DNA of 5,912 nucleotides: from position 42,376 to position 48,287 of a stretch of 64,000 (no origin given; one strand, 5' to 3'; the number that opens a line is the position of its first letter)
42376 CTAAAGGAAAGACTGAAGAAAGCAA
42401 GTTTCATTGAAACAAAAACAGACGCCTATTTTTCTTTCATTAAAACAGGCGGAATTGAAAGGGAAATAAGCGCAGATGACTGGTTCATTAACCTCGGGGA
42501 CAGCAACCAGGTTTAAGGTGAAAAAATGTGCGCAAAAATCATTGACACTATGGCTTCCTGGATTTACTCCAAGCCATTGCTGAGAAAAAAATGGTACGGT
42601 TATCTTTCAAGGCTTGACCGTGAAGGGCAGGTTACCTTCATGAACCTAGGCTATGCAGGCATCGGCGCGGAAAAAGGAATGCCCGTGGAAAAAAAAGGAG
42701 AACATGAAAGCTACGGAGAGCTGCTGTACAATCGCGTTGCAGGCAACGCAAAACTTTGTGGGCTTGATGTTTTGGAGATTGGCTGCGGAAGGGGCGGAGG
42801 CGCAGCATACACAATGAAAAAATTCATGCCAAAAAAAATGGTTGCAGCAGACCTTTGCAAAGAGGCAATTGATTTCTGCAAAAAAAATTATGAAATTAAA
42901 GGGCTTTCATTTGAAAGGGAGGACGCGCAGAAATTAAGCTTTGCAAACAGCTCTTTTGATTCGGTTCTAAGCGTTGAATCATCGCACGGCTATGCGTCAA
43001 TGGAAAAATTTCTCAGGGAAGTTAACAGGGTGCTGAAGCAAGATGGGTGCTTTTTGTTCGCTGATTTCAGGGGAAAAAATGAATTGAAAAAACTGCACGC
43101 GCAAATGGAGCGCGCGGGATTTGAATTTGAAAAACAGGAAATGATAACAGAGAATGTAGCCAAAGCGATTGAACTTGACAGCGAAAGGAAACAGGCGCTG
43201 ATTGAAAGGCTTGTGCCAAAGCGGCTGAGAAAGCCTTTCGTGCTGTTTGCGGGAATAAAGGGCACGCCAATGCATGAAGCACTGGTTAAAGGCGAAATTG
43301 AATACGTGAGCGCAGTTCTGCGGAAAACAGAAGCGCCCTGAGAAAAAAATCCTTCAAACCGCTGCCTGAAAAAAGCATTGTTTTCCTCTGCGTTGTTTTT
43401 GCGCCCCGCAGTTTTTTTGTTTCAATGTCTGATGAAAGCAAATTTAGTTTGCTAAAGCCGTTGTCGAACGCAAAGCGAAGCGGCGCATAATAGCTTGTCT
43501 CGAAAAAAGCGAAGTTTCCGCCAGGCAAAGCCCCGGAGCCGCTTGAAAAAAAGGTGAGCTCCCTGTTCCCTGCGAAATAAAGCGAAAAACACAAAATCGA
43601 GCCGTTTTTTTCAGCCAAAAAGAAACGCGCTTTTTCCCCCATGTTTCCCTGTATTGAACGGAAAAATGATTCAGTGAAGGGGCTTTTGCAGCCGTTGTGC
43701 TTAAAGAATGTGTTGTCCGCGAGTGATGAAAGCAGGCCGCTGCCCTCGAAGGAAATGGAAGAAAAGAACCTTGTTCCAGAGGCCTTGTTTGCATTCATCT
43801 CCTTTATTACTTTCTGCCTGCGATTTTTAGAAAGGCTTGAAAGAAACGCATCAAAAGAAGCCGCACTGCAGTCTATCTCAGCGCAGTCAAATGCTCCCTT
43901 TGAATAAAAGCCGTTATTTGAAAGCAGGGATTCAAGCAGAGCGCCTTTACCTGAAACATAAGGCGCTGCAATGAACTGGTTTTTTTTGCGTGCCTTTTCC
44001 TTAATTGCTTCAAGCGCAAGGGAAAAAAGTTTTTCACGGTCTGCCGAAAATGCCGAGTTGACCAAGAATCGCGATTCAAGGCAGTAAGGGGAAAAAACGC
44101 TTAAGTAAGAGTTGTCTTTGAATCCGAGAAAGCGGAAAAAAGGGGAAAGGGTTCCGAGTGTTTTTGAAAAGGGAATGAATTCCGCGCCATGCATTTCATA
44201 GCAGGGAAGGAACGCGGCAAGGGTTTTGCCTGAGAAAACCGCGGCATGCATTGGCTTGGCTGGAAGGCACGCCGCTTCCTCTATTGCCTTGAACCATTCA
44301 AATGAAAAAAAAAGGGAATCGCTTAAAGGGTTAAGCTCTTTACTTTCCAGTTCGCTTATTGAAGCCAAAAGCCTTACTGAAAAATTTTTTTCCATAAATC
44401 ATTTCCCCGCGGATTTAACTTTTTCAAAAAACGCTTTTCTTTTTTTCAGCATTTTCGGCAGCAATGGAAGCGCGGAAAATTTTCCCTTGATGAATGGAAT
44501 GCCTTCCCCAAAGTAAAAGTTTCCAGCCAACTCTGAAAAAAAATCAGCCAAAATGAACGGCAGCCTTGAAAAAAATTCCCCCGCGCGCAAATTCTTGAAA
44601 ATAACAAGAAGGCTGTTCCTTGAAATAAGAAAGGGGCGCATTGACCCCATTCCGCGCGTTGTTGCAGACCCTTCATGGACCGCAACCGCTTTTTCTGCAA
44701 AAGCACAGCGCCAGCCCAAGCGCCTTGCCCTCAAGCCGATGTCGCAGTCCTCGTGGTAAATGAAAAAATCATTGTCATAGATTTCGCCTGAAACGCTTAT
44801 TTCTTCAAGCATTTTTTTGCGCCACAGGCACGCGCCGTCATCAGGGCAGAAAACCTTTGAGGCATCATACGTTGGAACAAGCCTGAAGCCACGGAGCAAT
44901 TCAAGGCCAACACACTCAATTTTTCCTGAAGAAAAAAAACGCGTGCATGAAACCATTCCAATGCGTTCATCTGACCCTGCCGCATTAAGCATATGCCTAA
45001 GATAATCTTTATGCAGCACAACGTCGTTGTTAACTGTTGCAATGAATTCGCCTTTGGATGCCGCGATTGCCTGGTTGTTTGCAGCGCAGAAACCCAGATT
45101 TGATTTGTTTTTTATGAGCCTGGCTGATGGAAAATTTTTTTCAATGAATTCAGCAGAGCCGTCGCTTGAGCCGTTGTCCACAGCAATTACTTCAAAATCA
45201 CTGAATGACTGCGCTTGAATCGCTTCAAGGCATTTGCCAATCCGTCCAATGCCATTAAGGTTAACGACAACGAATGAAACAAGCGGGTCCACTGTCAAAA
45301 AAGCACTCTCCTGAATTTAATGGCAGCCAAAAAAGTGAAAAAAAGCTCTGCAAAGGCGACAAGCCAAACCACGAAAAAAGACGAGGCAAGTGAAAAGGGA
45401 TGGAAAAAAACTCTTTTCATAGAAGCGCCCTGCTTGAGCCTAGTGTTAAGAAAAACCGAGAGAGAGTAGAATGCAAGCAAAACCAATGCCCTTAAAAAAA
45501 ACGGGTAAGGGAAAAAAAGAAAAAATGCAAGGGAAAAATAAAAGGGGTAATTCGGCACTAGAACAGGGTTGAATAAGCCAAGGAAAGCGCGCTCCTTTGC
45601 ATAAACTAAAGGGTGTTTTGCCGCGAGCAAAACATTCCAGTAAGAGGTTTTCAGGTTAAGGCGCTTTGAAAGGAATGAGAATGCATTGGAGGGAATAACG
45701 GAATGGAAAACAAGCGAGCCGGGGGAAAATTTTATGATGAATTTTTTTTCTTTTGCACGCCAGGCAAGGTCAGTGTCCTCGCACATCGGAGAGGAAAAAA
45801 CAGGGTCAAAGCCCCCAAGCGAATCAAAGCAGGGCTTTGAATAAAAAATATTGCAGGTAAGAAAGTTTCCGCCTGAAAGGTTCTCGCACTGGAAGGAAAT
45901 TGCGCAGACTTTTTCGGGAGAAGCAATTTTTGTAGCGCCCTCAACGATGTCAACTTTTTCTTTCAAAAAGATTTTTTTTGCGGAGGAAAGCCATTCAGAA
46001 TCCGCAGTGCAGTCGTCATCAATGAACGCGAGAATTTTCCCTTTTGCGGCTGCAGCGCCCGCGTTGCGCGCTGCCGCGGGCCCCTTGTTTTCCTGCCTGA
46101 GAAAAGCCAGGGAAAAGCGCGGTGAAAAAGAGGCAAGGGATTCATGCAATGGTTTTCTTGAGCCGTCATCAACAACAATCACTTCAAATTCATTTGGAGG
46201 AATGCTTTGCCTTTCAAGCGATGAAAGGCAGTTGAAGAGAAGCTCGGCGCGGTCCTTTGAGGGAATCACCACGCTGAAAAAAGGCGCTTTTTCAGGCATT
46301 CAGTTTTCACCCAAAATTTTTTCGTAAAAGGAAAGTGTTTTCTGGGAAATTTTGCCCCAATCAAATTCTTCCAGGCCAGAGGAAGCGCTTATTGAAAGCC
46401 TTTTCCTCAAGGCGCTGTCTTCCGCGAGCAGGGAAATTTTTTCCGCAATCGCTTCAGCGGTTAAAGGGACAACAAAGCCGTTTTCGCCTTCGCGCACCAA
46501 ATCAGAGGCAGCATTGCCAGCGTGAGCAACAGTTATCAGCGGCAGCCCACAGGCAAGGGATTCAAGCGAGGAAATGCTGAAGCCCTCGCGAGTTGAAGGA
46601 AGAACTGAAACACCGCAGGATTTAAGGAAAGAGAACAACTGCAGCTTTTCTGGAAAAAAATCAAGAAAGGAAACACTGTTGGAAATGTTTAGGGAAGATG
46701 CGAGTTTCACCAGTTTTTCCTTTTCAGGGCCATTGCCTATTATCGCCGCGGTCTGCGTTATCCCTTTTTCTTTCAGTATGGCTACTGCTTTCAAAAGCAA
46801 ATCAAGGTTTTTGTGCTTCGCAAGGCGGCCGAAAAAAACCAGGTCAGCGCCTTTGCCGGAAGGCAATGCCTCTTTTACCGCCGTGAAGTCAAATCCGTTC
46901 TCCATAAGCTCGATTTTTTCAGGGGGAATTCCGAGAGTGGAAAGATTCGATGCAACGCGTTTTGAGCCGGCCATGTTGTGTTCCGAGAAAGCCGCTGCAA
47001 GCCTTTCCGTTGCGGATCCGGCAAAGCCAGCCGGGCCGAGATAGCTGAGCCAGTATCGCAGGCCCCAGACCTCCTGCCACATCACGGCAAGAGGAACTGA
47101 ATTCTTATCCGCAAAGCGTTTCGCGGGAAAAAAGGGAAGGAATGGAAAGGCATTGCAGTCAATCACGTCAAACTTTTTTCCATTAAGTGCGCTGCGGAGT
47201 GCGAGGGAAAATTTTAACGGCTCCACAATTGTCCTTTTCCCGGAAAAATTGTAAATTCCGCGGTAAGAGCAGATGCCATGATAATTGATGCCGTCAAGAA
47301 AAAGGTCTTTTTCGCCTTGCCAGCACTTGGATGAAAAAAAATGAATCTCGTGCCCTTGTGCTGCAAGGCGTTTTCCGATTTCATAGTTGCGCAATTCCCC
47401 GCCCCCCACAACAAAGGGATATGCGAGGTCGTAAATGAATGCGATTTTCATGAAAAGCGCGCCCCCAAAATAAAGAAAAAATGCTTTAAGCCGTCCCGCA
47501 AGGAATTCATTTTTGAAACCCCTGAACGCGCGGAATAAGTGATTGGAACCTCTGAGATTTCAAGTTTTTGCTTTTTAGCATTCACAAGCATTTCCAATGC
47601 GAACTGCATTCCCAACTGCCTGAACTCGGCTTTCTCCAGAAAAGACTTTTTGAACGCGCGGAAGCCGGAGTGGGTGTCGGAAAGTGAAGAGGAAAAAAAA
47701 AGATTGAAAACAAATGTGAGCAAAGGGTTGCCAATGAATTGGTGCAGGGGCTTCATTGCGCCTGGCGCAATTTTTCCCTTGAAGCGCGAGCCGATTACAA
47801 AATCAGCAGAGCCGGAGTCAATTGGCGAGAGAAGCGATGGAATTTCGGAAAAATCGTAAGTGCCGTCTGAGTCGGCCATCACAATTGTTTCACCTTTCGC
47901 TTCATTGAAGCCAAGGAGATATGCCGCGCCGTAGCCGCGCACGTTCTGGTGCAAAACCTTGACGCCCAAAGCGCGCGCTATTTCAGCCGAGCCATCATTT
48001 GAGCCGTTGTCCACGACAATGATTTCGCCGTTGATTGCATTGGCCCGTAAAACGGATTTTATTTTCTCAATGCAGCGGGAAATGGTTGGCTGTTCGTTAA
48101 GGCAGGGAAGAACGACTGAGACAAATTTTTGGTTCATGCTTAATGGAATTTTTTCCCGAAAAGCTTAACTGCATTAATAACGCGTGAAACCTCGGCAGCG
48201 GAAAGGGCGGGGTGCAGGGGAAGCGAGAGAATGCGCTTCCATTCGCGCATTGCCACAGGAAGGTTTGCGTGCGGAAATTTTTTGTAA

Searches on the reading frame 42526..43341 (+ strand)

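Call 20: search_protein_families(library=pfam, proteins=[window:42526-43341:+], max_evalue=0.001)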
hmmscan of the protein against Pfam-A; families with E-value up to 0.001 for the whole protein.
window:42526-43341:+ (271 aa): 10 families
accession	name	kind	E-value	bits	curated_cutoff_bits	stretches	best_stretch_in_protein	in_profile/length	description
PF08241.18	Methyltransf_11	-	1.6e-19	70.7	21.2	1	83-178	1-95/95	Methyltransferase domain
PF13847.12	Methyltransf_31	-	9.3e-17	61.5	27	1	79-194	4-122/145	Methyltransferase domain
PF13649.12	Methyltransf_25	-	9.8e-17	61.9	27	1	82-174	1-97/97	Methyltransferase domain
PF08242.18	Methyltransf_12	-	6e-09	37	30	1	83-176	1-98/98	Methyltransferase domain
PF13489.12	Methyltransf_23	-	4.8e-08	33.3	27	1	79-184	23-122/164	Methyltransferase domain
PF02353.26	CMAS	-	3.3e-07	30.3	27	1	79-186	63-172/273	Mycolic acid cyclopropane synthetase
PF01209.24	Ubie_methyltran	-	0.00012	22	20.1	1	75-181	44-154/233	ubiE/COQ5 methyltransferase family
PF05148.21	Methyltransf_8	-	0.00019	21.8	27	1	133-210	112-189/219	Hypothetical methyltransferase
PF05175.20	MTS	-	0.00042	20.4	23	1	81-179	34-139/170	Methyltransferase small domain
PF05401.17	NodS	-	0.00053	20.3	24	1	81-183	46-149/201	Nodulation protein S (NodS)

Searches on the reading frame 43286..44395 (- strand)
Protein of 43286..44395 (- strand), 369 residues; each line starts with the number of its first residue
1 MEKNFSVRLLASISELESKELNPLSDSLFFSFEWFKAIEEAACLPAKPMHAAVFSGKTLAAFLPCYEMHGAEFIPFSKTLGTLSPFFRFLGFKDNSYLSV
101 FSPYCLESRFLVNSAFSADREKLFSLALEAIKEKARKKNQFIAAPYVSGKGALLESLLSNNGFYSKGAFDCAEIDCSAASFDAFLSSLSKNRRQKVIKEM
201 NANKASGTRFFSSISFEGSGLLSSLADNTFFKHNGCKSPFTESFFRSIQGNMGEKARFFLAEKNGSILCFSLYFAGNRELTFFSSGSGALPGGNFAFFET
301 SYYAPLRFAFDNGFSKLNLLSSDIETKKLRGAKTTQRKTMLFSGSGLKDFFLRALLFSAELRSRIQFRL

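Call 20: search_protein_families(library=pfam, proteins=[window:43286-44395:-], max_evalue=0.001)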
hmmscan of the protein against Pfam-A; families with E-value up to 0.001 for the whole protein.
window:43286-44395:- (369 aa): 1 family
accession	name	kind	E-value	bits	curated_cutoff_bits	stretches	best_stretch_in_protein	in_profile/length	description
PF04339.18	FemAB_like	-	1.6e-17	64.1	27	1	13-334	2-325/369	Peptidogalycan biosysnthesis/recognition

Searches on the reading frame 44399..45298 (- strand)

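Call 20: search_protein_families(library=pfam, proteins=[window:44399-45298:-], max_evalue=0.001)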
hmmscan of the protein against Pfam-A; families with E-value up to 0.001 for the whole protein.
window:44399-45298:- (299 aa): 3 families
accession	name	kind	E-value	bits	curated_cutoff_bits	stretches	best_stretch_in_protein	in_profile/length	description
PF00535.33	Glycos_transf_2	-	6.1e-23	82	23.3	1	8-167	1-167/168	Glycosyl transferase family 2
PF13641.12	Glyco_tranf_2_3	-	4.4e-21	76.4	27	1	7-209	3-212/230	Glycosyltransferase like family 2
PF13632.12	Glyco_trans_2_3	-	4.7e-08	33.5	27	1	86-214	2-128/198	Glycosyl transferase family group 2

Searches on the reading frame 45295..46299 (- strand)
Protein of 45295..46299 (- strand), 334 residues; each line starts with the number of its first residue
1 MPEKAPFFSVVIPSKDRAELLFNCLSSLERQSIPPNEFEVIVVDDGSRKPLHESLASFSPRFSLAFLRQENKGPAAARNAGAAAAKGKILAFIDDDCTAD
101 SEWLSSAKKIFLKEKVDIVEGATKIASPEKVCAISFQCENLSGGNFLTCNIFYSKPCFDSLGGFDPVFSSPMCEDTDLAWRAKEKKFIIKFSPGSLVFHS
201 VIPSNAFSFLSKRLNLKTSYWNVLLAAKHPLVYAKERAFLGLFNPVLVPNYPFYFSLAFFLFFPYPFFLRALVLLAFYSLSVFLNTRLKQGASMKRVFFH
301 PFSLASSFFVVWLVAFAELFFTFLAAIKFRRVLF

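Call 21: search_protein_families(library=pfam, proteins=[window:45295-46299:-], max_evalue=0.001)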
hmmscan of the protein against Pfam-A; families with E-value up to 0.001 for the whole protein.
window:45295-46299:- (334 aa): 4 families
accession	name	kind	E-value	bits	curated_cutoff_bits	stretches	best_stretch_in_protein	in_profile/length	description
PF00535.33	Glycos_transf_2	-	6.9e-25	88.4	23.3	1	9-124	1-116/168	Glycosyl transferase family 2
PF10111.15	Glyco_tranf_2_2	-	3.6e-12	46.8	27.3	1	29-111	21-106/276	Glycosyltransferase like family 2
PF13641.12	Glyco_tranf_2_3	-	1.3e-11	45.4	27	1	8-204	3-216/230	Glycosyltransferase like family 2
PF13632.12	Glyco_trans_2_3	-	0.00042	20.6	27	1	148-283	74-186/198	Glycosyl transferase family group 2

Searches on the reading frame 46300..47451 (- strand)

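Call 21: search_protein_families(library=pfam, proteins=[window:46300-47451:-], max_evalue=0.001)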
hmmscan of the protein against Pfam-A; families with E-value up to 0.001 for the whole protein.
window:46300-47451:- (383 aa): 5 families
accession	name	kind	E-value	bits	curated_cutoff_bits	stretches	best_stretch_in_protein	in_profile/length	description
PF00534.26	Glycos_transf_1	-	1.4e-35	122.8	26.4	1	199-355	13-168/172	Glycosyl transferases group 1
PF13692.12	Glyco_trans_1_4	-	2.9e-28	99.3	27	1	203-345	3-142/142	Glycosyl transferases group 1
PF13439.12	Glyco_transf_4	-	1.1e-15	58.6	28.5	1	15-188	1-167/170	Glycosyltransferase Family 4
PF20706.3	GT4-conflict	-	2.8e-12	46.8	26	1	177-315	171-318/385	Family 4 Glycosyltransferase in conflict systems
PF13579.12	Glyco_trans_4_4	-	1.3e-11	45.5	29.7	1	16-186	1-158/158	Glycosyl transferase 4-like domain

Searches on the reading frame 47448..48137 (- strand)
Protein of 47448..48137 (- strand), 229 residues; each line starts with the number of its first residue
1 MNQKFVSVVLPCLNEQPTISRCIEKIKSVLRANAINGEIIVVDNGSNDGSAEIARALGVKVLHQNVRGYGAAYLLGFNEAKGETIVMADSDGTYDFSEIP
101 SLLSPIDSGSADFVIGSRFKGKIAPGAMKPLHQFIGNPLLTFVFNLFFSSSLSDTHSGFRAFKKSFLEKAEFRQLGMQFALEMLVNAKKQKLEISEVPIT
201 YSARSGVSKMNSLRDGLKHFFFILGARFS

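Call 21: search_protein_families(library=pfam, proteins=[window:47448-48137:-], max_evalue=0.001)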
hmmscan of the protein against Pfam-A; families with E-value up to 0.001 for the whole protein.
window:47448-48137:- (229 aa): 2 families
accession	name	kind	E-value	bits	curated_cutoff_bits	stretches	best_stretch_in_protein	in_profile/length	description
PF00535.33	Glycos_transf_2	-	8.3e-31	107.6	23.3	1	7-169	1-166/168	Glycosyl transferase family 2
PF13641.12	Glyco_tranf_2_3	-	2.2e-05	25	27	1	6-108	3-113/230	Glycosyltransferase like family 2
